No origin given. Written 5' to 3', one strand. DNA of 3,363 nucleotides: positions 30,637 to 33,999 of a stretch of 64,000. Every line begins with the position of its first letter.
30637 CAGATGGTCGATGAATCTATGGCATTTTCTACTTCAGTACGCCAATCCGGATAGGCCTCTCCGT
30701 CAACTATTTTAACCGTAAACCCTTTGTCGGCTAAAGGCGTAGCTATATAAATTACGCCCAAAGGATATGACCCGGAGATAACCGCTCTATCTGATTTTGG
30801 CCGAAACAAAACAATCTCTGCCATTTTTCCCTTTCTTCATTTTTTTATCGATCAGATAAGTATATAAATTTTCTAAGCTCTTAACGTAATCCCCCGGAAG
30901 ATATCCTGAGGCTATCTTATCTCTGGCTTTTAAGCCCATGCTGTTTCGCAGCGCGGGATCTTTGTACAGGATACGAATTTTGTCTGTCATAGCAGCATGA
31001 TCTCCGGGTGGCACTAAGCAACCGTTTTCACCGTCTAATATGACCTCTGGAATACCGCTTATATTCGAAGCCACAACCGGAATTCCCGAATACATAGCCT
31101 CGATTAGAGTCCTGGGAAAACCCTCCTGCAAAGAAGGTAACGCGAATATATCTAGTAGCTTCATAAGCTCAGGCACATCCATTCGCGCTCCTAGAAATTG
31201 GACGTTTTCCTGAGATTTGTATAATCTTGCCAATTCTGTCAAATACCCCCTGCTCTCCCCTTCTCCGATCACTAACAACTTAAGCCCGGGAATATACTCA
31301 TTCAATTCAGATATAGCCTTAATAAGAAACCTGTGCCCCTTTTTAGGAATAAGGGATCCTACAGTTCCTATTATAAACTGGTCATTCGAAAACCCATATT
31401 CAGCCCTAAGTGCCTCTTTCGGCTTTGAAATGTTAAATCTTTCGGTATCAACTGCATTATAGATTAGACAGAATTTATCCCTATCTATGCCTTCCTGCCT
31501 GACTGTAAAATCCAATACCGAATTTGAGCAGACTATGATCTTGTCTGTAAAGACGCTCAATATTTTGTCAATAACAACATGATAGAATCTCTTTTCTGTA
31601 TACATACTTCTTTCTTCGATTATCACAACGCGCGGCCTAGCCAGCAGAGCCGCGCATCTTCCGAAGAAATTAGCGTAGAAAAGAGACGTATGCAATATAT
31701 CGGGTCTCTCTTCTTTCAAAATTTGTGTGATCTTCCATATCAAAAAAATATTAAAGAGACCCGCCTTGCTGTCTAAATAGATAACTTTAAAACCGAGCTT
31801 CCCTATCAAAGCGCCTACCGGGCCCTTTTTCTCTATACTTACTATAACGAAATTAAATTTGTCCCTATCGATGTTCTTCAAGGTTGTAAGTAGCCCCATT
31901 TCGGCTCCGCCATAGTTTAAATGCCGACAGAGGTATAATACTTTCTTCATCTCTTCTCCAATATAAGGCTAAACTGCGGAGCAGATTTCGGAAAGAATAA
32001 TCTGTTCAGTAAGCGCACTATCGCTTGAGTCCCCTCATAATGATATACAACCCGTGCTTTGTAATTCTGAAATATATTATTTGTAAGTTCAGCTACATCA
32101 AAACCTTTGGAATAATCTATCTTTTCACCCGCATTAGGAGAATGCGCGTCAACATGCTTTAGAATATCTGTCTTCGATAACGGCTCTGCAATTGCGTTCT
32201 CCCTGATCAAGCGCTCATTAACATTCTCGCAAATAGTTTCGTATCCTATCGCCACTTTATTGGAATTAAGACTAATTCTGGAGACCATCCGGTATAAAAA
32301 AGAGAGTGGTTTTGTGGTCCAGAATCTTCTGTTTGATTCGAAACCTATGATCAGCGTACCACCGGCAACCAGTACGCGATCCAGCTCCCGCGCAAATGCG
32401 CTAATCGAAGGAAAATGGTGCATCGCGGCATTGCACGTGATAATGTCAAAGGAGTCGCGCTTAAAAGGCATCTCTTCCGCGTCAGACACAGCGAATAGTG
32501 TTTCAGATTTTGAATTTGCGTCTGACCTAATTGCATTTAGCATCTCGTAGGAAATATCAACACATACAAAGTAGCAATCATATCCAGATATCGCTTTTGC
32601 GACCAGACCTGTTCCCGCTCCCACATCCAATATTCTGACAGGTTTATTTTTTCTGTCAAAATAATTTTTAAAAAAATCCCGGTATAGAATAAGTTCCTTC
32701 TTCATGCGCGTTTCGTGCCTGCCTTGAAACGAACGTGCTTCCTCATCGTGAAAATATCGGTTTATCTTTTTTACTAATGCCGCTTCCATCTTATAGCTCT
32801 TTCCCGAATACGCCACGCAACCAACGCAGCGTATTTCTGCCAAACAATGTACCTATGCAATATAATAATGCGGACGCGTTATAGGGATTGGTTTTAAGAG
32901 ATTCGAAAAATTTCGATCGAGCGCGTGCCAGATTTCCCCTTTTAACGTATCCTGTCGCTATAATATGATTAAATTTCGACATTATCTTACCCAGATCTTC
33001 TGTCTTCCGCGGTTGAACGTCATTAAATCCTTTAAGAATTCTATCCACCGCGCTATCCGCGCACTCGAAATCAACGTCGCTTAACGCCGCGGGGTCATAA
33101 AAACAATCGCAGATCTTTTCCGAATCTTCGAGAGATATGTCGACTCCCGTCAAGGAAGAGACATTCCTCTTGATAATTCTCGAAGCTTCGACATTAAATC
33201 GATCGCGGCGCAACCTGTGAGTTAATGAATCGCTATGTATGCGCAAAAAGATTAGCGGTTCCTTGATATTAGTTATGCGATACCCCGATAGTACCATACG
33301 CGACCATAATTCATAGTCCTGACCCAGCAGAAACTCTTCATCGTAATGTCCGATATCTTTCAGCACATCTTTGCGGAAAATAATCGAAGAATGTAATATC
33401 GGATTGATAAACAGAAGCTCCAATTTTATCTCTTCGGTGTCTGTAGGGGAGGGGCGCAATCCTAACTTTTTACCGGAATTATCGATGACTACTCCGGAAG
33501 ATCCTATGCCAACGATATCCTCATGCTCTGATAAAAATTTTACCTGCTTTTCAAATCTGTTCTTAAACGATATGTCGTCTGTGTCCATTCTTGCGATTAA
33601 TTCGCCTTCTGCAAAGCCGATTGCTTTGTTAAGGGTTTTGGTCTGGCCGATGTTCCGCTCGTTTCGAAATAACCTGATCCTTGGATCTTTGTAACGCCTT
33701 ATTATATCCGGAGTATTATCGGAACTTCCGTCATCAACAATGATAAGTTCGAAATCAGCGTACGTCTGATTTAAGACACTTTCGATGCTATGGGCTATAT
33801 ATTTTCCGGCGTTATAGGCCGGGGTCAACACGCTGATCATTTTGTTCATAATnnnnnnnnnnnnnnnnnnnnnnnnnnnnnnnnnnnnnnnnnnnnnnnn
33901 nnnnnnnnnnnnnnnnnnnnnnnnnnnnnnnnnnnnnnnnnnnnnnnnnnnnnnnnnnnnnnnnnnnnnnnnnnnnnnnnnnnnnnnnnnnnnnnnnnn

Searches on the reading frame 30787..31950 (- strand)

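Call 5: search_protein_families(library=pfam, proteins=[window:30787-31950:-], max_evalue=0.001)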
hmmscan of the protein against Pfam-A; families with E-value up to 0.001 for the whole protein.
window:30787-31950:- (387 aa): 7 families
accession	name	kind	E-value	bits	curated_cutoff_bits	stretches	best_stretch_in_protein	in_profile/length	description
PF00534.26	Glycos_transf_1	-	1.9e-43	148.4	26.4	1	178-344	2-171/172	Glycosyl transferases group 1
PF13692.12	Glyco_trans_1_4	-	4.1e-38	131.3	27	1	192-331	2-142/142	Glycosyl transferases group 1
PF13439.12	Glyco_transf_4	-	5.8e-19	69.2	28.5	1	13-171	1-170/170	Glycosyltransferase Family 4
PF20706.3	GT4-conflict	-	7.2e-07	29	26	1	201-314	209-335/385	Family 4 Glycosyltransferase in conflict systems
PF13579.12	Glyco_trans_4_4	-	9.2e-07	29.8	29.7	1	66-165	55-157/158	Glycosyl transferase 4-like domain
PF13524.12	Glyco_trans_1_2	-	1.9e-05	25.1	25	1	207-352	3-135/144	Glycosyl transferase-like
PF13477.12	Glyco_trans_4_2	-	4e-05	24.2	23.4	1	31-113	24-107/139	Glycosyl transferase 4-like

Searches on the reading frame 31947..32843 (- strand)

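Call 5: search_protein_families(library=pfam, proteins=[window:31947-32843:-], max_evalue=0.001)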
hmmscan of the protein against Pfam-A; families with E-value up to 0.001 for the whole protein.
window:31947-32843:- (298 aa): 7 families
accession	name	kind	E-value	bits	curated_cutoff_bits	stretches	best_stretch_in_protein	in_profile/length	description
PF08241.18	Methyltransf_11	-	2.4e-22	79.8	21.2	1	72-166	1-95/95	Methyltransferase domain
PF13649.12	Methyltransf_25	-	1.1e-18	68.1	27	1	71-162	1-97/97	Methyltransferase domain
PF13847.12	Methyltransf_31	-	8.9e-15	55.1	27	1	67-167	3-110/145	Methyltransferase domain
PF08242.18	Methyltransf_12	-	1.9e-14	54.6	30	1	72-164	1-98/98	Methyltransferase domain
PF13489.12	Methyltransf_23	-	2.3e-12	47.4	27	1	54-166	9-116/164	Methyltransferase domain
PF01209.24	Ubie_methyltran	-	2.4e-11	43.9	20.1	1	53-166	34-151/233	ubiE/COQ5 methyltransferase family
PF05175.20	MTS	-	0.00013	22.1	23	1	67-166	31-138/170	Methyltransferase small domain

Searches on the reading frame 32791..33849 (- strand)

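Call 5: search_protein_families(library=pfam, proteins=[window:32791-33849:-], max_evalue=0.001)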
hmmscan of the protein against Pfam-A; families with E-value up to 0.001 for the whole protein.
window:32791-33849:- (352 aa): 3 families
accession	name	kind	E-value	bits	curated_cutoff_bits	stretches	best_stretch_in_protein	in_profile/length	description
PF00535.33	Glycos_transf_2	-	9e-35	120.5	23.3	1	6-166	1-167/168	Glycosyl transferase family 2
PF13641.12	Glyco_tranf_2_3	-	1.6e-15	58.2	27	1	5-199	3-208/230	Glycosyltransferase like family 2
PF10111.15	Glyco_tranf_2_2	-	1.6e-12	47.9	27.3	1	17-188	14-202/276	Glycosyltransferase like family 2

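Call 11: search_protein_families(library=ncbifam, proteins=[window:32791-33849:-], max_evalue=0.01)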
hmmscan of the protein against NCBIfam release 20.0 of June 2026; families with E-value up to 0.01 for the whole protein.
window:32791-33849:- (352 aa): 28 families (the best 25 are shown)
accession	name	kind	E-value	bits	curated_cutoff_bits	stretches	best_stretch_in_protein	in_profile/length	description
NF053739.1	GlytfEpsEBac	equivalog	1e-41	142.7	450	1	5-228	3-226/265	glycosyltransferase EpsE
NF047683.1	TeichurnBiosyTuaG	equivalog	9.9e-29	100.7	400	1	3-210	6-211/252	teichuronic acid biosynthesis protein TuaG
NF007482.0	PRK10073.1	equivalog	1.2e-20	73.7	423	1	3-108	6-112/334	glycosyltransferase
TIGR03937.1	PgaC_IcaA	equivalog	9.2e-20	71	422.3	1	3-98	45-142/407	poly-beta-1,6-N-acetyl-D-glucosamine synthase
NF007453.0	PRK10018.1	equivalog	9.5e-17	61.5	382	1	2-113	5-115/280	colanic acid biosynthesis glycosyltransferase WcaA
TIGR04017.1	WcaA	equivalog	2.2e-16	60.3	495.75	1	2-188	4-191/279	colanic acid biosynthesis glycosyltransferase WcaA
NF041875.1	EPS_EpsD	equivalog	9.7e-16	58.1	370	1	5-117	1-115/325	exopolysaccharide biosynthesis glycosyltransferase EpsD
NF050050.1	ProtGlycPglI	equivalog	1.2e-15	57.7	500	1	4-185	3-185/306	GalNAc(5)-diNAcBac-PP-undecaprenol beta-1,3-glucosyltransferase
NF041394.1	GtaseAglG_Halo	equivalog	4.2e-15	55.8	440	1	5-116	3-116/304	glucosyl-dolichyl phosphate glucuronosyltransferase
TIGR03965.1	mycofact_glyco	equivalog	7.2e-12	44.9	280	1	5-92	76-165/467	mycofactocin biosynthesis glycosyltransferase MftF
NF038302.1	EPS_HpsE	equivalog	1.3e-10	40.7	300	1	5-117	3-122/307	hormogonium polysaccharide biosynthesis glycosyltransferase HpsE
TIGR04009.1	wcaE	equivalog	5.2e-10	39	369.2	1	4-197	2-190/248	colanic acid biosynthesis glycosyltransferase WcaE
TIGR04283.1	glyco_like_mftF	equivalog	1.7e-09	37.6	182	1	5-197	1-180/221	TIGR04283 family arsenosugar biosynthesis glycosyltransferase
TIGR03111.1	glyc2_xrt_Gpos1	hypoth_equivalog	1.7e-09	37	363.95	1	4-115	50-165/439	TIGR03111 family XrtG-associated glycosyltransferase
NF047588.1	GlcsyltransPgfSStrep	equivalog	8.8e-09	35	500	1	5-108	3-112/308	glycosyltransferase PgfS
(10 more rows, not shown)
